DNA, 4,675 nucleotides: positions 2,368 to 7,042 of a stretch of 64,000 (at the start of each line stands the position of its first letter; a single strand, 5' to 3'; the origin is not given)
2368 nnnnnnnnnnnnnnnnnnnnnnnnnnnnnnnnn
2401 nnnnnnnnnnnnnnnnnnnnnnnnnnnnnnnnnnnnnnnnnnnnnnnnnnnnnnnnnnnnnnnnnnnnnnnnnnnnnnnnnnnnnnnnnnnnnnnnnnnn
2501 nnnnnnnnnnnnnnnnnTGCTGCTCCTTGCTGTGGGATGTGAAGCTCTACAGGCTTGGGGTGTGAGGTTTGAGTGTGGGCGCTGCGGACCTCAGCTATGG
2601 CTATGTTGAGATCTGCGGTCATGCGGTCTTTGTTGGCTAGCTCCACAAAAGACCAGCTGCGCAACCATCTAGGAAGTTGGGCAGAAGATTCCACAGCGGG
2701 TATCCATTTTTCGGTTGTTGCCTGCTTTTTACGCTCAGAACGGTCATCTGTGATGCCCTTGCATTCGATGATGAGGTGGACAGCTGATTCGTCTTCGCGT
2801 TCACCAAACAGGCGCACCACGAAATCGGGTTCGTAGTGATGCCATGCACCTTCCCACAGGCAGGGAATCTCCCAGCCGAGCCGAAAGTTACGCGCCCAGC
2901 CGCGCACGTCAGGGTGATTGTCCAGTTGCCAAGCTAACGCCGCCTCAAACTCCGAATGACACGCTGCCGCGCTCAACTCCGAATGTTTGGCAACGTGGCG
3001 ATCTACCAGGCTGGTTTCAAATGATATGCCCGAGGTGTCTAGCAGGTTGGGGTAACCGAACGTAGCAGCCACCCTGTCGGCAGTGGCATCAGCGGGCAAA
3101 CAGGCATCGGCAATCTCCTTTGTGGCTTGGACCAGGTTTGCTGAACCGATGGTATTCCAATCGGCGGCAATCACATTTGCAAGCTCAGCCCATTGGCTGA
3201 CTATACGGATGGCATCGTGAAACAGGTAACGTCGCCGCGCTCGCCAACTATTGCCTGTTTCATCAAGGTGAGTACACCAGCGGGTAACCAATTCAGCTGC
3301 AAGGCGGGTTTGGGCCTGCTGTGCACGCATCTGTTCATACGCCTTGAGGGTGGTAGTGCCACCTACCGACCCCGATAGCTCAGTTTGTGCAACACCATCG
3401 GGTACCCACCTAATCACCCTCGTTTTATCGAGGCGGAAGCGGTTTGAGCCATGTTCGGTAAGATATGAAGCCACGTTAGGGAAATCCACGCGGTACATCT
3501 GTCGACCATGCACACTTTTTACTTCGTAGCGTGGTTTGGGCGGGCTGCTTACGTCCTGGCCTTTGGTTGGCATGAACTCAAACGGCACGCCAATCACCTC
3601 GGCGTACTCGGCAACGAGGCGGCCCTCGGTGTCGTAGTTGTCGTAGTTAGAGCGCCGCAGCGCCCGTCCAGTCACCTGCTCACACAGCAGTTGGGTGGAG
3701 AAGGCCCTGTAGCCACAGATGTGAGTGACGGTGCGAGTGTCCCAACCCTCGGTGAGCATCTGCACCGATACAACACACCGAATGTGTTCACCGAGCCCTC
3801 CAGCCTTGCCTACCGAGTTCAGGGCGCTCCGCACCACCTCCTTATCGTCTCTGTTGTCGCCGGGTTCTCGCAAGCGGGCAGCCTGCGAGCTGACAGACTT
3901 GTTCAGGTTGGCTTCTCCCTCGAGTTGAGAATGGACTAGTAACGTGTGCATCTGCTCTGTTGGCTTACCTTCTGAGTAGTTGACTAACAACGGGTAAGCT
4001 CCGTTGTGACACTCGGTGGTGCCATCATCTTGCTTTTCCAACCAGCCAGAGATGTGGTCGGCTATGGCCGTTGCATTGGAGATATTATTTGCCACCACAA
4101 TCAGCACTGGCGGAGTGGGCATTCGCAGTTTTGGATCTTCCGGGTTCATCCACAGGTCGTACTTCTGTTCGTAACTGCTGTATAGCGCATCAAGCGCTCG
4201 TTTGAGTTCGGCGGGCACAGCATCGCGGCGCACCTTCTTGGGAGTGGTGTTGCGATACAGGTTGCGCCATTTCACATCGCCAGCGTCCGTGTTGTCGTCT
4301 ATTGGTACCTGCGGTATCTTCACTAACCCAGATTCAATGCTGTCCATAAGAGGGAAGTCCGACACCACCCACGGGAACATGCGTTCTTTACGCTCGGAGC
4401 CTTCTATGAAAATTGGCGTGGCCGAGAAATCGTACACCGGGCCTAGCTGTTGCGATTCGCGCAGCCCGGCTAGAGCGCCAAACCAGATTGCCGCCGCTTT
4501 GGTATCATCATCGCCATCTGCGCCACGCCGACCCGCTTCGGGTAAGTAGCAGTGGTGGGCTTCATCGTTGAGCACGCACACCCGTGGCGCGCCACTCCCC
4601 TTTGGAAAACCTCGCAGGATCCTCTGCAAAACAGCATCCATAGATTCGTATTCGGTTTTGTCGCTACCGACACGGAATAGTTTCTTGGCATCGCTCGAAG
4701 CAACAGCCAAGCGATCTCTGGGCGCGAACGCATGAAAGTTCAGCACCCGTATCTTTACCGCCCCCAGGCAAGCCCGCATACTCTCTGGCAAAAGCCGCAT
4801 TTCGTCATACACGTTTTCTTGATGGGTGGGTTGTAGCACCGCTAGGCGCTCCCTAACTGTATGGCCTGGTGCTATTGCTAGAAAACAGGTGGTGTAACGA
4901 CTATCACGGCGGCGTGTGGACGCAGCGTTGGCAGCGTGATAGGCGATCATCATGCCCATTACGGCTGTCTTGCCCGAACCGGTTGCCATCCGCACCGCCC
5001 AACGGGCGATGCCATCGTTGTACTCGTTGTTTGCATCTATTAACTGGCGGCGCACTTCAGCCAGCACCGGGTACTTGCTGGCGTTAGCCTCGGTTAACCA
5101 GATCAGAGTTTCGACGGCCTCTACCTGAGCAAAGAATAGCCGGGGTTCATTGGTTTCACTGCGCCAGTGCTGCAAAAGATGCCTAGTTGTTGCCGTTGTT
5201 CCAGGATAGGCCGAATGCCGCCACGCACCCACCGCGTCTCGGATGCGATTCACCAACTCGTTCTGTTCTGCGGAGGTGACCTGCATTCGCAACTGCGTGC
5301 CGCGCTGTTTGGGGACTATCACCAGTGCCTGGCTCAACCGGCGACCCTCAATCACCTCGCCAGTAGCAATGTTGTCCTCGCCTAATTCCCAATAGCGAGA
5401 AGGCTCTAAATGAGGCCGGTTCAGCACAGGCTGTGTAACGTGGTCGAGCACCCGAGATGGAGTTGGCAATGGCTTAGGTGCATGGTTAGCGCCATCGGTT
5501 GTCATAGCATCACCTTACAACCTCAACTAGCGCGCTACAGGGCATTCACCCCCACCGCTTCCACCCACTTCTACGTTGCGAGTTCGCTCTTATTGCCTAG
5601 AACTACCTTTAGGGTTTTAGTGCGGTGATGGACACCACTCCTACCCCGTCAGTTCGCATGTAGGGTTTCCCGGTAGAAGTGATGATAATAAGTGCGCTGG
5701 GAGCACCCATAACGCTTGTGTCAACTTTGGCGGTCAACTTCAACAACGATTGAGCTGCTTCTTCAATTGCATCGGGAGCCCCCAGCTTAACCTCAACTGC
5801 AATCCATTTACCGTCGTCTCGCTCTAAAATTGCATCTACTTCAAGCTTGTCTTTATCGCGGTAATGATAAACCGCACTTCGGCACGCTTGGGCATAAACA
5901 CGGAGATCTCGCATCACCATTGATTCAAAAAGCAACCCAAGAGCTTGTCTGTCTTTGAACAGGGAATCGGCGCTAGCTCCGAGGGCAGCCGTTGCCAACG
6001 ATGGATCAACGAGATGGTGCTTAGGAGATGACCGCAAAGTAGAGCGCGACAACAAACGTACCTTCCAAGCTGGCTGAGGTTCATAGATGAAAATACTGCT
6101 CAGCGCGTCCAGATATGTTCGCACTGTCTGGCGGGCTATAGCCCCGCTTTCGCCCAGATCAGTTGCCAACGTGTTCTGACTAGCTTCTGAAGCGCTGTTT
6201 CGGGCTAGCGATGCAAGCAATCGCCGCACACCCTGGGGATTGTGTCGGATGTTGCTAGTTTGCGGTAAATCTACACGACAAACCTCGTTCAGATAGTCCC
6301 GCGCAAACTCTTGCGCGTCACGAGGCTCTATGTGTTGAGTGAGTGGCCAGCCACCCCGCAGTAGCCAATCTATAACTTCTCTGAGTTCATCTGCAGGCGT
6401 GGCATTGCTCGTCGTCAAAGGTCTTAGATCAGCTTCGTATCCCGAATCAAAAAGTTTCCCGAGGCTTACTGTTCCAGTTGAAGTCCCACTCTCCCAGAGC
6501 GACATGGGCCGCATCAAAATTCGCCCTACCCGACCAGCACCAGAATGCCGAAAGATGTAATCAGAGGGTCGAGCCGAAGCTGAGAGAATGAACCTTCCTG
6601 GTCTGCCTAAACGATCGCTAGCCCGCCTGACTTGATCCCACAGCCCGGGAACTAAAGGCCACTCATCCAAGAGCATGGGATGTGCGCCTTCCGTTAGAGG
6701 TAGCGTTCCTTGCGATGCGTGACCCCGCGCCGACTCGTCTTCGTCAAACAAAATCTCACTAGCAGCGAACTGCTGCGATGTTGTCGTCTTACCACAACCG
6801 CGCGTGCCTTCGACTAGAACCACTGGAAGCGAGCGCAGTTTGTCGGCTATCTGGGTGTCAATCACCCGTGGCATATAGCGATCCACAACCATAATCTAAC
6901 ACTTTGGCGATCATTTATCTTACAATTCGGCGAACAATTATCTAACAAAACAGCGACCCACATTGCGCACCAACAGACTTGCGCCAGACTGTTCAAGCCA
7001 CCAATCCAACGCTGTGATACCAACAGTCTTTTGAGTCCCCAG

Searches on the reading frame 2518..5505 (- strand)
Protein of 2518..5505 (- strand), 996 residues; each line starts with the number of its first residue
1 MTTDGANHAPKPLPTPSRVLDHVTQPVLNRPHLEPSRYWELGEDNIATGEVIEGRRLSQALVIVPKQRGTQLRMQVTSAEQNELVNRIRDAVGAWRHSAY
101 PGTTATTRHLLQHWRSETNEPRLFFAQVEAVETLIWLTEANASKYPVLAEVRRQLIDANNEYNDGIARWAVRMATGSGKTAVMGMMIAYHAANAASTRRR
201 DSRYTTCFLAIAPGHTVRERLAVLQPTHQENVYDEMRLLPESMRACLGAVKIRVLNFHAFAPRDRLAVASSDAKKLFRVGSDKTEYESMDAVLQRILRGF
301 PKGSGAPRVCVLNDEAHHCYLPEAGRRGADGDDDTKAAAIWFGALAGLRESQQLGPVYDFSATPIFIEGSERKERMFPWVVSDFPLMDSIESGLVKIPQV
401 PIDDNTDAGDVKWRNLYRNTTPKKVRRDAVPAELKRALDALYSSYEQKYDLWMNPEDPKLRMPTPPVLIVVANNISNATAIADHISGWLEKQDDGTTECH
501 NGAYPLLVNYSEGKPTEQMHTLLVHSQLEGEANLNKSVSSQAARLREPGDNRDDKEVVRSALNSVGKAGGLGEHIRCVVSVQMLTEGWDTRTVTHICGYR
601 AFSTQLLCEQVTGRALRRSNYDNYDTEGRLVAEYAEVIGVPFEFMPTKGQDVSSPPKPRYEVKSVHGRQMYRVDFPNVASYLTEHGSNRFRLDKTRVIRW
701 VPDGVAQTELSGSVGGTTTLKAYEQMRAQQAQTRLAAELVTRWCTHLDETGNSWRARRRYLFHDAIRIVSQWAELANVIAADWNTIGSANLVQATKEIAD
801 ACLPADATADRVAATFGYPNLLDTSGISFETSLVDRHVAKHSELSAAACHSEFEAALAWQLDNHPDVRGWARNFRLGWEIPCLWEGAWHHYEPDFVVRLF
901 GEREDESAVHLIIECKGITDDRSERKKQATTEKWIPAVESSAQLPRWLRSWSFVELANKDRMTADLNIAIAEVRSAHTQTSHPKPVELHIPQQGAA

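Call 5: search_protein_families(library=pfam, proteins=[window:2518-5505:-])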
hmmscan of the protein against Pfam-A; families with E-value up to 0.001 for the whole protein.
window:2518-5505:- (996 aa): 1 family
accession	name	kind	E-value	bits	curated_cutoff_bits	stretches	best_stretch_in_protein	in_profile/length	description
PF04851.21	ResIII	-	0.00071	20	22.5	0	139-222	20-70/164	Type III restriction enzyme, res subunit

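Call 6: search_protein_families(library=ncbifam, proteins=[window:2518-5505:-])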
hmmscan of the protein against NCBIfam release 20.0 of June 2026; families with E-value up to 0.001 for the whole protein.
window:2518-5505:- (996 aa): 1 family
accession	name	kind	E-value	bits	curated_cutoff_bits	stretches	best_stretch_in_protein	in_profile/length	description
NF046055.1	restr_BPTD_3080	equivalog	7.2e-232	772.3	800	1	24-966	2-966/970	BPTD_3080 family restriction endonuclease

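Call 17: find_encoding_contigs(protein=window:2518-5505:-, flank=3500, max_places=10)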
Protein window:2518-5505:- (996 aa): 1 contig read that carries it; 1 place shown.
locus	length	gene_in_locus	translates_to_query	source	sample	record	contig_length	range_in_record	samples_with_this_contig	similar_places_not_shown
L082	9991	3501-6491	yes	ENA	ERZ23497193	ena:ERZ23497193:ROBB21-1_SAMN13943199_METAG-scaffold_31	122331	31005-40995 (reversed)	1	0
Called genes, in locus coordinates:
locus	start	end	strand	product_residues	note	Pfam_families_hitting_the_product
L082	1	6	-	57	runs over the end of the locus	-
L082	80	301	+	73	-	-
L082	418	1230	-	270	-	PF06966:DUF1295, PF02544:Steroid_dh (weak), PF04191:PEMT (weak)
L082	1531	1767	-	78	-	-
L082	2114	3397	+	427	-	PF13173:AAA_14, PF13635:DUF4143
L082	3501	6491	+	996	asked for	-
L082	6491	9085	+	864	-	PF01555:N6_N4_Mtase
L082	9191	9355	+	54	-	-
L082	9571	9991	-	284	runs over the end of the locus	PF00106:adh_short (weak), PF13561:adh_short_C2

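Call 31: search_solved_structures(query=window:2518-5505:-, max_evalue=1)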
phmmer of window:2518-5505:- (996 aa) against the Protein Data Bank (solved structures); distinct sequences matched with E-value up to 1: 0.

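Call 32: search_solved_structures(query=L082:6491-9082:+, max_evalue=0.01)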
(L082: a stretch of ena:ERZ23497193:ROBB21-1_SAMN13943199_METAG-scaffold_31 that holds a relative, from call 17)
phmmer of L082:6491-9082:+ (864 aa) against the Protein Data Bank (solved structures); distinct sequences matched with E-value up to 0.01: 12.
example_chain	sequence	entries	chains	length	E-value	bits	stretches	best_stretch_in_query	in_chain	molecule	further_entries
6k0w_B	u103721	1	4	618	8e-14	53.8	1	122-278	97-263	Adenine specific DNA methyltransferase (Mod)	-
4zcf_A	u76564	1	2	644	1.4e-12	49.7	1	106-280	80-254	Restriction endonuclease EcoP15I, modification subunit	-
6pbd_A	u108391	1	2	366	2.1e-08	35.9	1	418-482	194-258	Modification methylase CcrMI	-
7dsu_A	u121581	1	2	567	2.6e-07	32.3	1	119-257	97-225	Mbo45V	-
1g60_A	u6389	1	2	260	0.00018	22.9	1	420-472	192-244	Adenine-specific Methyltransferase MboIIA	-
2zie_A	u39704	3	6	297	0.00092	20.6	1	406-483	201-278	Putative modification methylase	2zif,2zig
8s9m_A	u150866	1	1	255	0.0026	19.1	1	429-486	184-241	DNA cytosine-N4 methyltransferase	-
8s9n_A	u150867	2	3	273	0.0029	18.9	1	429-485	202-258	DNA cytosine-N4 methyltransferase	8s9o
8urk_A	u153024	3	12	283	0.0031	18.8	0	422-484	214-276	Methyltransferase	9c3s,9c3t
9c3u_A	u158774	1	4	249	0.0034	18.7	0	422-483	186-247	Methyltransferase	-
5hek_A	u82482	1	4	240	0.0063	17.8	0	420-483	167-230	Adenine specific DNA methyltransferase (DpnA)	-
5hfj_A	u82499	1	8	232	0.0074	17.6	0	420-483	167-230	Adenine specific DNA methyltransferase (DpnA)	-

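Call 33: search_protein_families(library=padloc, proteins=[L082:6491-9082:+, window:2518-5505:-], max_evalue=0.001)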
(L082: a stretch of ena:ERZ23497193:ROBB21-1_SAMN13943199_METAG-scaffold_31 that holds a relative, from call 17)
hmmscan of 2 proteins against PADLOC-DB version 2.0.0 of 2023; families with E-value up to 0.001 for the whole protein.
L082:6491-9082:+ (864 aa): 33 families (the best 25 are shown)
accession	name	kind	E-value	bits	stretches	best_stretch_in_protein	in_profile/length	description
PDLC03632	MTase_III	-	2e-150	500.8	2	68-543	99-587/983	Type III methyltransferase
PDLC03354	MTase_II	-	2.9e-37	126.7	2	120-284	60-215/425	Type II methyltransferase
PDLC03636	MTase_III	-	2.1e-33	113.9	2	192-471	86-394/575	Type III methyltransferase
PDLC03633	MTase_III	-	4.2e-30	103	2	115-276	72-229/616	Type III methyltransferase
PDLC03644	MTase_III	-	1.1e-28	98.3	1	109-481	27-392/542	Type III methyltransferase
PDLC03634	MTase_III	-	3.2e-24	83.8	1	120-456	94-424/621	Type III methyltransferase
PDLC03300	MTase_II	-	3.3e-24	83.5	2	117-282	8-169/302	Type II methyltransferase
PDLC03638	MTase_III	-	1.3e-21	74.6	1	199-469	430-664/816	Type III methyltransferase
PDLC03635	MTase_III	-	1.8e-21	74.5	2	199-288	267-361/708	Type III methyltransferase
PDLC03371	MTase_II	-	4.3e-19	67.1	2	410-485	176-255/260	Type II methyltransferase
PDLC03738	oMTase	-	9e-19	65.4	2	418-484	201-267/376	orphan methyltransferase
PDLC03339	MTase_II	-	7.4e-18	62.5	2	421-484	210-273/399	Type II methyltransferase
PDLC03216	MTase_II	-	1.9e-17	61.3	2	418-485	191-258/364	Type II methyltransferase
PDLC03299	MTase_II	-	1.6e-16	58.7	1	420-487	195-263/296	Type II methyltransferase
PDLC03641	MTase_III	-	2.3e-16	57.5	1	115-456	99-426/657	Type III methyltransferase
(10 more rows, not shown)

window:2518-5505:- (996 aa): 2 families
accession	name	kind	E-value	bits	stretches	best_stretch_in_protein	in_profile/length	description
PDLC03650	REase_III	-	0.00039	16.9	0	574-639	377-441/898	Type III restriction enzyme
PDLC03648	REase_III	-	0.00041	16.6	0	576-618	312-354/871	Type III restriction enzyme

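Call 53: search_protein_families(library=pfam, proteins=[window:2518-5505:-], max_evalue=5)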
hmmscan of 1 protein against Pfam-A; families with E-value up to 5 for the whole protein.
window:2518-5505:- (996 aa): 3 families
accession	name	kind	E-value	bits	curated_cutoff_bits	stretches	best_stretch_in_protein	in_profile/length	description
PF04851.21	ResIII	-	0.00071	20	22.5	1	139-222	20-70/164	Type III restriction enzyme, res subunit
PF19778.5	RE_endonuc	-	0.041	14.2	23.4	1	848-927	9-82/108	Endonuclease domain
PF00270.35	DEAD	-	0.21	11.7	26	1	170-199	18-41/167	DEAD/DEAH box helicase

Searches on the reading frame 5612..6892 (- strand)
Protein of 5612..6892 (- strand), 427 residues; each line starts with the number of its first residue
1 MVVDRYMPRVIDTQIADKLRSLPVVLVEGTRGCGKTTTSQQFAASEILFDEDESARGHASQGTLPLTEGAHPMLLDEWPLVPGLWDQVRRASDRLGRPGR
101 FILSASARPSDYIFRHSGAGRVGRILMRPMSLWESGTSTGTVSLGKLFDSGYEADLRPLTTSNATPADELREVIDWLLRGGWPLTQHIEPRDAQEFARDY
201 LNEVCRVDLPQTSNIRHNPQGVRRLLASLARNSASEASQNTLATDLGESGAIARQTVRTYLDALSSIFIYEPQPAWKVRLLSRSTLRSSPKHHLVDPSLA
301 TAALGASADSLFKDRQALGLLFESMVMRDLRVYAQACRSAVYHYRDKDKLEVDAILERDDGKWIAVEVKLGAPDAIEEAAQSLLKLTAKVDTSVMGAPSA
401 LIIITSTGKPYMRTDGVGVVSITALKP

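Call 5: search_protein_families(library=pfam, proteins=[window:5612-6892:-])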
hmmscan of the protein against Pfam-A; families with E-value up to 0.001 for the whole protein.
window:5612-6892:- (427 aa): 2 families
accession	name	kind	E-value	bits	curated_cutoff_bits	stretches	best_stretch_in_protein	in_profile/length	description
PF13635.12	DUF4143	-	1.7e-35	122.6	28.1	1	208-370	3-159/160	Domain of unknown function (DUF4143)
PF13173.12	AAA_14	-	7.6e-10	39.3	27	1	23-134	3-127/129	AAA domain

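Call 6: search_protein_families(library=ncbifam, proteins=[window:5612-6892:-])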
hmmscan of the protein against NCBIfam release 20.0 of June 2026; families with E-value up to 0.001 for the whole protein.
window:5612-6892:- (427 aa): 0 families

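Call 33: search_protein_families(library=padloc, proteins=[window:5612-6892:-], max_evalue=0.001)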
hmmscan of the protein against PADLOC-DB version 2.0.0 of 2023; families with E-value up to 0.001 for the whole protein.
window:5612-6892:- (427 aa): 7 families
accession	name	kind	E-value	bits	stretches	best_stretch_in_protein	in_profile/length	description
PDLC04790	PDC-S01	-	1.2e-68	229.8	1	4-393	9-389/422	-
PDLC04789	PDC-S01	-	2.7e-20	70.7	1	8-372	3-342/375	-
PDLC04787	PDC-S01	-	2e-19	67.7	1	166-422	167-402/412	-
PDLC04791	PDC-S01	-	1.1e-16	58.5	1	175-396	160-376/395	-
PDLC04792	PDC-S01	-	3.3e-08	30.5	1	315-386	333-400/452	-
PDLC04786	PDC-S01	-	8.1e-08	29.4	1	285-372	301-388/439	-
PDLC04788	PDC-S01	-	1.3e-05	22.3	1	120-374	135-386/448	-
